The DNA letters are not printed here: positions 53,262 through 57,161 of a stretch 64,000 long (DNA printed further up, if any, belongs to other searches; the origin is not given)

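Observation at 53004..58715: Candidate novel three-gene unit: 1552-aa giant coiled-coil/Gly-zipper protein plus two paralogous small acidic proteins, downstream of HU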

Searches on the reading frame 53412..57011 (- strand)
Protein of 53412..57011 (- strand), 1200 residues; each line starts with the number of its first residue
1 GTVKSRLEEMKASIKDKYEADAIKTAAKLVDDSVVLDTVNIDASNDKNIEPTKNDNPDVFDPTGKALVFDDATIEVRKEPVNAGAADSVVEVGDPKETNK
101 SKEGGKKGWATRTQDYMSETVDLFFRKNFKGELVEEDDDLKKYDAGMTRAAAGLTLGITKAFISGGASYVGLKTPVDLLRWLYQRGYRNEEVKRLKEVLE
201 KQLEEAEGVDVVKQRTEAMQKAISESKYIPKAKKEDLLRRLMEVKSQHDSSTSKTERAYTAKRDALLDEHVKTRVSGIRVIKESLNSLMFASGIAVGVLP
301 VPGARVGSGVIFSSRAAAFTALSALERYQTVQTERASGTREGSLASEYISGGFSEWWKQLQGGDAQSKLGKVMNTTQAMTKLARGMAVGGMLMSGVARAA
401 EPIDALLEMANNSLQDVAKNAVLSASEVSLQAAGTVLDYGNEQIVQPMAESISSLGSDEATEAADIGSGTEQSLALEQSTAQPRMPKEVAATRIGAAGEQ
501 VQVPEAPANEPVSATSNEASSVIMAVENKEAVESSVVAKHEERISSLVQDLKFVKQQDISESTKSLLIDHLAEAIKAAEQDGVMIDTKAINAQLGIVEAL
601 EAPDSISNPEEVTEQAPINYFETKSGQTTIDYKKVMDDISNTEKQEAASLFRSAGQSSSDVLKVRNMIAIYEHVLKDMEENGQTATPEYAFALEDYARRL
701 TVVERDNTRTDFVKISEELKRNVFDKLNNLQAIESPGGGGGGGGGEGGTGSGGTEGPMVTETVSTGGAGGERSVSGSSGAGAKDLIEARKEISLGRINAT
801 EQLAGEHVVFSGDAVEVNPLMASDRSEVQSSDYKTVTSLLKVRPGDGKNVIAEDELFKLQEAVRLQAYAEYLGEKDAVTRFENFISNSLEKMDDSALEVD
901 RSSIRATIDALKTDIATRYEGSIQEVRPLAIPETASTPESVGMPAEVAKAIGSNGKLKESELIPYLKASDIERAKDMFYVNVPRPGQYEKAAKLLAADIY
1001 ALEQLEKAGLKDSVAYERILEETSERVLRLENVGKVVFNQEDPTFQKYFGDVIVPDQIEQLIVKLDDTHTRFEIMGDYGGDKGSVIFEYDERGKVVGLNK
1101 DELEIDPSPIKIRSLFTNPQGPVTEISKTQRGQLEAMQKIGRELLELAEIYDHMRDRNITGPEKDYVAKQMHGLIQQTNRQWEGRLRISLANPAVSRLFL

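Call 34: search_protein_representatives(protein=window:53412-57011:-)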
Query: 1200 residues. Proteins with E-value up to 0.001 (for the whole library): 82; up to 1e-10: 45; up to 1e-30: 3. The best 82 are listed.
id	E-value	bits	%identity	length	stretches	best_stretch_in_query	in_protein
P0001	0.0e+00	2582.6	100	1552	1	1-1200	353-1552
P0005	2.5e-40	154.9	31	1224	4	80-474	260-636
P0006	3.0e-37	144.7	30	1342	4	121-392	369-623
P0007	1.1e-26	109.8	30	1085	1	52-418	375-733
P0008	1.1e-26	109.7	33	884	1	111-522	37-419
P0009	2.0e-25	105.6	36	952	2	121-428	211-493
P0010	2.3e-23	98.7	35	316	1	79-391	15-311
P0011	4.5e-23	97.8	31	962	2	81-517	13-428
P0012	1.9e-21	92.4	33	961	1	104-384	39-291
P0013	8.0e-21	90.3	27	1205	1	83-472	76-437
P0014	3.0e-20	88.4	27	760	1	129-503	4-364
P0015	3.6e-20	88.2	33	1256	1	106-415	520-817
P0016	4.7e-20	87.8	34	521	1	158-408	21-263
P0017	5.5e-19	84.3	30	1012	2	115-366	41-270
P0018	6.6e-19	84.0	34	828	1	124-366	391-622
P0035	3.2e-13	65.2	32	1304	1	156-368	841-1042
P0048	5.7e-11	57.7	29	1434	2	189-465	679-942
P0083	2.1e-04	36.0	26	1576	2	182-445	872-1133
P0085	8.8e-04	33.9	28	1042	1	158-421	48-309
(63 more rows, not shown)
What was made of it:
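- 53409..58067 (-): Giant gene: 1552 aa, pI 5.05, no signal peptide, no Walker A motif. 82 relatives at E<=1e-3 in the exhaustive HMMER search (call 34).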

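Call 46: find_encoding_contigs(protein=P0005, flank=10000, max_places=3)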
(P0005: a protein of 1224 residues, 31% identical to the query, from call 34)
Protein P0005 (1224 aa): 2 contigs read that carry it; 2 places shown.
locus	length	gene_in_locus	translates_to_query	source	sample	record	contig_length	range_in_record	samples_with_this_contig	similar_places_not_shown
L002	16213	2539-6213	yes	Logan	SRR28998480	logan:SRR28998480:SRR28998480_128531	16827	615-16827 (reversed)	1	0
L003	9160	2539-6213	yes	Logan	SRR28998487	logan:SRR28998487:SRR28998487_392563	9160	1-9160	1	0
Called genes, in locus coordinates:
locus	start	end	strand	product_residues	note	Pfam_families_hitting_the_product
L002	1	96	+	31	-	?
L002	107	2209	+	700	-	PF13517:FG-GAP_3 (faint), PF14312:FG-GAP_2 (faint), PF01839:FG-GAP (faint)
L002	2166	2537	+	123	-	-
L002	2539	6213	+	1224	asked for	-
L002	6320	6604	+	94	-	PF00216:Bac_DNA_binding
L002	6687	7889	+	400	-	PF03816:LytR_cpsA_psr (weak)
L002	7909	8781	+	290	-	PF03477:ATP-cone, PF22357:AF1548-like_C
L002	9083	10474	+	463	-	PF22053:DUF6938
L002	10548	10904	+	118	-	-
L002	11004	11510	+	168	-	-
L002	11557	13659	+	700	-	PF13604:AAA_30 (faint), PF00580:UvrD-helicase, PF01443:Viral_helicase1 (faint), PF13245:AAA_19, PF13361:UvrD_C, PF13538:UvrD_C_2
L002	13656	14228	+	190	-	-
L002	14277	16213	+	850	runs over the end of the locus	?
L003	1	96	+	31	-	?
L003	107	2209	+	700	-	PF13517:FG-GAP_3 (faint), PF14312:FG-GAP_2 (faint), PF01839:FG-GAP (faint)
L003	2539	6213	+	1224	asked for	-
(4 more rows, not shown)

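Call 47: find_encoding_contigs(protein=P0006, flank=10000, max_places=2)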
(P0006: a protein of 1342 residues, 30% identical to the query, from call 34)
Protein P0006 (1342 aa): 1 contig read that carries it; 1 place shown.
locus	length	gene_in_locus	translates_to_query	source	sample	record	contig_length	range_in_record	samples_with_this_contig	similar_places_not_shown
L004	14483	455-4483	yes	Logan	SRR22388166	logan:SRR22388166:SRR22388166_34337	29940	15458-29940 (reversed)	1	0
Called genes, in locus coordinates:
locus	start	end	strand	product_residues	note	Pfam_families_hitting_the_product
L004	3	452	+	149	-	?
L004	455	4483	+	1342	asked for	-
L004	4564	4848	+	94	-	PF00216:Bac_DNA_binding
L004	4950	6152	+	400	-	PF03816:LytR_cpsA_psr (faint)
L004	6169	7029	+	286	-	PF03477:ATP-cone, PF22357:AF1548-like_C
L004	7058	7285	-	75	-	PF00830:Ribosomal_L28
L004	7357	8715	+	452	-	PF22053:DUF6938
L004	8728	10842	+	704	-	PF00580:UvrD-helicase, PF01443:Viral_helicase1 (faint), PF13245:AAA_19, PF13604:AAA_30 (faint), PF13361:UvrD_C, PF13538:UvrD_C_2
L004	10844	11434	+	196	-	-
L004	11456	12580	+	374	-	PF01702:TGT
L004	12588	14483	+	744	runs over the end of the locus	PF01839:FG-GAP, PF14312:FG-GAP_2 (weak)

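Call 48: find_encoding_contigs(protein=P0009, flank=10000, max_places=2)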
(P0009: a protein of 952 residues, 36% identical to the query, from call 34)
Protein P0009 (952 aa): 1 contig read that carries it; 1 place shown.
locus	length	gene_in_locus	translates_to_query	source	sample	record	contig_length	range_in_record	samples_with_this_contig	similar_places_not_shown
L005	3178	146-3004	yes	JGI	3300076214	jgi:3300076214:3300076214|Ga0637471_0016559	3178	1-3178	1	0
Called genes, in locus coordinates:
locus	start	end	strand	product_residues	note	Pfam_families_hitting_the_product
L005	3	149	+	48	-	?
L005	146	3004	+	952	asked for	PF09397:FtsK_gamma (faint)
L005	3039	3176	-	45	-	?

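Call 49: find_encoding_contigs(protein=P0011, flank=10000, max_places=2)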
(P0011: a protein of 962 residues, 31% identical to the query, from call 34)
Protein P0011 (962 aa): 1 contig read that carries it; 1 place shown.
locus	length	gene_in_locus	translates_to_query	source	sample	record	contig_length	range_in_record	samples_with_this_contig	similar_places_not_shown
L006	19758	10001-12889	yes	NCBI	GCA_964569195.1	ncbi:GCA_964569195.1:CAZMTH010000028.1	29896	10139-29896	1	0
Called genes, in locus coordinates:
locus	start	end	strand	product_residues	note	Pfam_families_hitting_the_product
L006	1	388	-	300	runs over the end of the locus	-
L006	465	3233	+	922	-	PF02518:HATPase_c, PF00204:DNA_gyraseB, PF14890:Intein_splicing, PF01751:Toprim, PF00986:DNA_gyraseB_C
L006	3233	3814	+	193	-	PF00702:Hydrolase, PF13419:HAD_2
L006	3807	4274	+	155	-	PF01230:HIT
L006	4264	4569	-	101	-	-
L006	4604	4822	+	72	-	PF00584:SecE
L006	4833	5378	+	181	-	PF02357:NusG, PF00467:KOW (faint)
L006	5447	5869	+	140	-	PF03946:Ribosomal_L11_N, PF00298:Ribosomal_L11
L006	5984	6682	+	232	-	PF00687:Ribosomal_L1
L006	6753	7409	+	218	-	PF06559:DCD_N (faint), PF22769:DCD, PF00692:dUTPase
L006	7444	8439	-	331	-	-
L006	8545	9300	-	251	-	PF00383:dCMP_cyt_deam_1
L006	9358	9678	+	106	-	-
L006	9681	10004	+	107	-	-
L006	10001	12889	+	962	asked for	-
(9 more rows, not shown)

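Call 76: find_encoding_contigs(protein=P0035, flank=8000, max_places=1)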
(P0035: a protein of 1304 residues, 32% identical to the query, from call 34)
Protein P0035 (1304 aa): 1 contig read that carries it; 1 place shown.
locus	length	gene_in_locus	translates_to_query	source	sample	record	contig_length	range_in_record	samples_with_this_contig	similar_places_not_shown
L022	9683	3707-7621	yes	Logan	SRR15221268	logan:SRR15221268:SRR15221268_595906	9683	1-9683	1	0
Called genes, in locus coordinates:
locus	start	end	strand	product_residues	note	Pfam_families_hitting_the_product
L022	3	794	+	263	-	?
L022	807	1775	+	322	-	PF02195:ParB_N, PF17762:HTH_ParB, PF23552:ParB_C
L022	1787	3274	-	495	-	PF13328:HD_4, PF01966:HD, PF04607:RelA_SpoT, PF02824:TGS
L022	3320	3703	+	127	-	-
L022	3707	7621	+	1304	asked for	-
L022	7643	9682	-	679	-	?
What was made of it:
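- ParB nearby in L022 (call 76).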

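Call 77: find_encoding_contigs(protein=P0083, flank=8000, max_places=1)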
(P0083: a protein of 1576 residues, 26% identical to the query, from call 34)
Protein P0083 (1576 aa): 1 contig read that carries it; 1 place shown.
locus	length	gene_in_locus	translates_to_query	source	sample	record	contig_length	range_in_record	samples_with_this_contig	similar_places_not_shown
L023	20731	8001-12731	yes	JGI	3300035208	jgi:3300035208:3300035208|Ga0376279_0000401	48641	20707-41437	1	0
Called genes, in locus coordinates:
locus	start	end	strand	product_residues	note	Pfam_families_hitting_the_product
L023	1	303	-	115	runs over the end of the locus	-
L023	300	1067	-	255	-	-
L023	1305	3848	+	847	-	PF00005:ABC_tran (faint), PF02463:SMC_N (faint), PF03193:RsgA_GTPase (faint), PF13175:AAA_15 (faint), PF13304:AAA_21 (faint), PF13555:AAA_29 (faint), PF17760:UvrA_inter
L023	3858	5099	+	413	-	PF01541:GIY-YIG, PF27096:UvrC_M, PF02151:UVR, PF08459:UvrC_RNaseH_dom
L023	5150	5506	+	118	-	-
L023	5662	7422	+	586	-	PF05226:CHASE2, PF00211:Guanylate_cyc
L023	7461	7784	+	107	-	-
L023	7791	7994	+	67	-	-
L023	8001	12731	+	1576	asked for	-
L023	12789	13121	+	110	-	-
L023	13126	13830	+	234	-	PF01386:Ribosomal_L25p, PF14693:Ribosomal_TL5_C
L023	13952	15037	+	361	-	PF11258:DUF3048, PF17479:DUF3048_C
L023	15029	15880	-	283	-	PF17827:PrmC_N, PF05175:MTS, PF06325:PrmA (weak), PF13847:Methyltransf_31, PF13649:Methyltransf_25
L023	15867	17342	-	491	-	PF13231:PMT_2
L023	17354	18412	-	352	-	PF03462:PCRF, PF00472:RF-1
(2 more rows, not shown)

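Call 78: find_encoding_contigs(protein=P0048, flank=8000, max_places=1)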
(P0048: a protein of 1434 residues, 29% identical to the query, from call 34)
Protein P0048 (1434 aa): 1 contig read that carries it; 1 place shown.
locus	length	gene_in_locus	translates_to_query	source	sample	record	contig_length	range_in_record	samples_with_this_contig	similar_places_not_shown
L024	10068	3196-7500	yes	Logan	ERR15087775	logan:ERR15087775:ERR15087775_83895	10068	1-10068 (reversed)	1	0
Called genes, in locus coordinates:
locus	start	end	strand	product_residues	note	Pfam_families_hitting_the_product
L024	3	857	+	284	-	?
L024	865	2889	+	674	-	PF01839:FG-GAP (faint), PF13517:FG-GAP_3 (weak)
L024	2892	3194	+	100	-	-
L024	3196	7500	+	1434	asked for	-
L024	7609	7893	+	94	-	PF00216:Bac_DNA_binding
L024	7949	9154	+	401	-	PF03816:LytR_cpsA_psr (faint)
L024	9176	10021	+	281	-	PF03477:ATP-cone, PF04471:Mrr_cat (faint)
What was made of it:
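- HU adjacent in four independent loci of the window's clade (calls 46, 47, 78).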

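Call 99: find_encoding_contigs(protein=P0015, flank=8000, max_places=1)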
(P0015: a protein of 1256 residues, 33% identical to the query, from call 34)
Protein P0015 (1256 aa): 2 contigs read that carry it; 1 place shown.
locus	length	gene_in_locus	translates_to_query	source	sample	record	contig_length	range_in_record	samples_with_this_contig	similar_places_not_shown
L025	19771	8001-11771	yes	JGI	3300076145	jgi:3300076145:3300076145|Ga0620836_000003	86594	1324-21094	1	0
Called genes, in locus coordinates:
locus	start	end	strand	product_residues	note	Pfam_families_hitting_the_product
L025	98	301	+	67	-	PF00584:SecE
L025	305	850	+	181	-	PF02357:NusG, PF00467:KOW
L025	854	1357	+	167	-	-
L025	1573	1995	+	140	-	PF03946:Ribosomal_L11_N, PF00298:Ribosomal_L11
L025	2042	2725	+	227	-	PF00687:Ribosomal_L1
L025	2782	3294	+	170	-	-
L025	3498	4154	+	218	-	PF06559:DCD_N (faint), PF22769:DCD, PF00692:dUTPase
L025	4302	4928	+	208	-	-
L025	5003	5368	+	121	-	-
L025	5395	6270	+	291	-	-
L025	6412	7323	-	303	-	PF00383:dCMP_cyt_deam_1 (weak), PF05014:Nuc_deoxyrib_tr (weak)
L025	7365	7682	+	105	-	-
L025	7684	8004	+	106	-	-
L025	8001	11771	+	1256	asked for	PF09397:FtsK_gamma (faint)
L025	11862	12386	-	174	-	PF00186:DHFR_1, PF01872:RibD_C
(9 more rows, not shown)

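Call 100: find_encoding_contigs(protein=P0085, flank=8000, max_places=1)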
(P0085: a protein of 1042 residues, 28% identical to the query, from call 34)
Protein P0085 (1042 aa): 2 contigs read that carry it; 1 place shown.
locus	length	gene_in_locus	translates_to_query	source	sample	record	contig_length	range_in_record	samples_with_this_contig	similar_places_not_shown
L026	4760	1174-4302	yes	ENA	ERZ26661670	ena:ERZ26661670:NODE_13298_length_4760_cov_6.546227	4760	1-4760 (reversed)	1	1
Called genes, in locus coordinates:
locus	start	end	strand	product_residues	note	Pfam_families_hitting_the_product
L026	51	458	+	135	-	PF05168:HEPN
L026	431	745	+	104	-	PF01909:NTP_transf_2, PF18765:Polbeta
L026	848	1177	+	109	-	-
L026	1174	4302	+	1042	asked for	-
